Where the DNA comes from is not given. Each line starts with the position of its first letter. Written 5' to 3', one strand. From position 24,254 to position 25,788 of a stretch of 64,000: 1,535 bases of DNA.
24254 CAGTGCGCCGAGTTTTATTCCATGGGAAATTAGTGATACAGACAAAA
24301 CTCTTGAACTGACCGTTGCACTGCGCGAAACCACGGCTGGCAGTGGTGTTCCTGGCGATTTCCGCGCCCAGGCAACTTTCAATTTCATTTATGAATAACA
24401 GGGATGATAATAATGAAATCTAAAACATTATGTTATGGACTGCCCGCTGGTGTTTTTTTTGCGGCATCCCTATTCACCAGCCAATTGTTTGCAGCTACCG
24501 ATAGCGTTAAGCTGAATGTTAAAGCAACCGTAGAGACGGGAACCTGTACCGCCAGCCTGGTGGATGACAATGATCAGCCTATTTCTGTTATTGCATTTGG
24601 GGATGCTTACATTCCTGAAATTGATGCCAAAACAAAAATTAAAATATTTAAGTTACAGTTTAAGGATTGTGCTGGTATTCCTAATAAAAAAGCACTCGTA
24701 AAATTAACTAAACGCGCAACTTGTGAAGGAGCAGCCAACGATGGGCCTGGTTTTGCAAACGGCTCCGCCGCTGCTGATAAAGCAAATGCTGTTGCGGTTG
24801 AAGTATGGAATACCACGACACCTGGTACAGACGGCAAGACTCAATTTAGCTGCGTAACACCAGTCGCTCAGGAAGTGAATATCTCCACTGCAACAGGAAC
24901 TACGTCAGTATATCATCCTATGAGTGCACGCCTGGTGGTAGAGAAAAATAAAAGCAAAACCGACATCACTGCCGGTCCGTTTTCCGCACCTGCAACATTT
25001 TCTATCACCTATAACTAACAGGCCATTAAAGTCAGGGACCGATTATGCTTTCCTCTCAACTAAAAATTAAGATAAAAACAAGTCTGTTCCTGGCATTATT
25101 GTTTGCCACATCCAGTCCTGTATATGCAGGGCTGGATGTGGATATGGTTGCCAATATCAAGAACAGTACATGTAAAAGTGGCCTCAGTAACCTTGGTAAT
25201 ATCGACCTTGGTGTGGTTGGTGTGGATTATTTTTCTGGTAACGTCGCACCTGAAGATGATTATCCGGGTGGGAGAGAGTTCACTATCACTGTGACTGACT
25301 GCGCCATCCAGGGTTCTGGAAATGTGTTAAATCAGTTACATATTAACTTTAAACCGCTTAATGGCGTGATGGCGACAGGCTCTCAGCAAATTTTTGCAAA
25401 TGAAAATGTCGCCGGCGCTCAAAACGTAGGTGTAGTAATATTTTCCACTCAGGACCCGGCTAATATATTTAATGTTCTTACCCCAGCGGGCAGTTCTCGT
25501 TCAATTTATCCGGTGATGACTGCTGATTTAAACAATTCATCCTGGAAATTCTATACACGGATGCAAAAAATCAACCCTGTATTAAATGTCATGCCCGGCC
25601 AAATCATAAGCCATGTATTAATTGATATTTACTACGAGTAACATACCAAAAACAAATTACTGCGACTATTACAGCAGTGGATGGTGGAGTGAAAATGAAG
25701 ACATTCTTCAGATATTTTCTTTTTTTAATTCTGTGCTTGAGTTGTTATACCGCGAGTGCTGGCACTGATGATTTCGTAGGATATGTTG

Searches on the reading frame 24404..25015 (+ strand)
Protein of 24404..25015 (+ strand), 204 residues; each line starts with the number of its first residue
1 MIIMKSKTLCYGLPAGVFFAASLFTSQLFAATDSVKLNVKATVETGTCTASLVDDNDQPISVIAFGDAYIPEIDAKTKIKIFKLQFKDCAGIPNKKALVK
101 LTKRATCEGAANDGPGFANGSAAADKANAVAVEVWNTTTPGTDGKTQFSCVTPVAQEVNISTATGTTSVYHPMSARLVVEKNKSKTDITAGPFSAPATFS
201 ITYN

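Call 65: search_protein_families(library=pfam, proteins=[window:24404-25015:+])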
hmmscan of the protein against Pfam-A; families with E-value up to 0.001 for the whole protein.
window:24404-25015:+ (204 aa): 1 family
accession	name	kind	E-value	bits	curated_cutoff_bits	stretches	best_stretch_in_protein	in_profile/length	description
PF00419.26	Fimbrial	-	8.9e-07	29.8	25.6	1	39-204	3-151/151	Fimbrial protein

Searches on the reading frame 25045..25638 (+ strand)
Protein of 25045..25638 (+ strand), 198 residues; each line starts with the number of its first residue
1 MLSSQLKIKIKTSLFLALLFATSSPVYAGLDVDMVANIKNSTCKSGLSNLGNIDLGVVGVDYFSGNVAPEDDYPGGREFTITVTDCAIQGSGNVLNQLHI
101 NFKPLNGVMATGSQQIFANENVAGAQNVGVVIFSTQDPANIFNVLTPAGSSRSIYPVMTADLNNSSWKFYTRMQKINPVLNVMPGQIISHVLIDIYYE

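Call 65: search_protein_families(library=pfam, proteins=[window:25045-25638:+])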
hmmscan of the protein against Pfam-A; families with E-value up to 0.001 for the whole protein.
window:25045-25638:+ (198 aa): 1 family
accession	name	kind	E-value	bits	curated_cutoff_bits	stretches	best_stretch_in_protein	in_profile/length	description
PF00419.26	Fimbrial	-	0.00019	22.2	25.6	1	37-195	6-148/151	Fimbrial protein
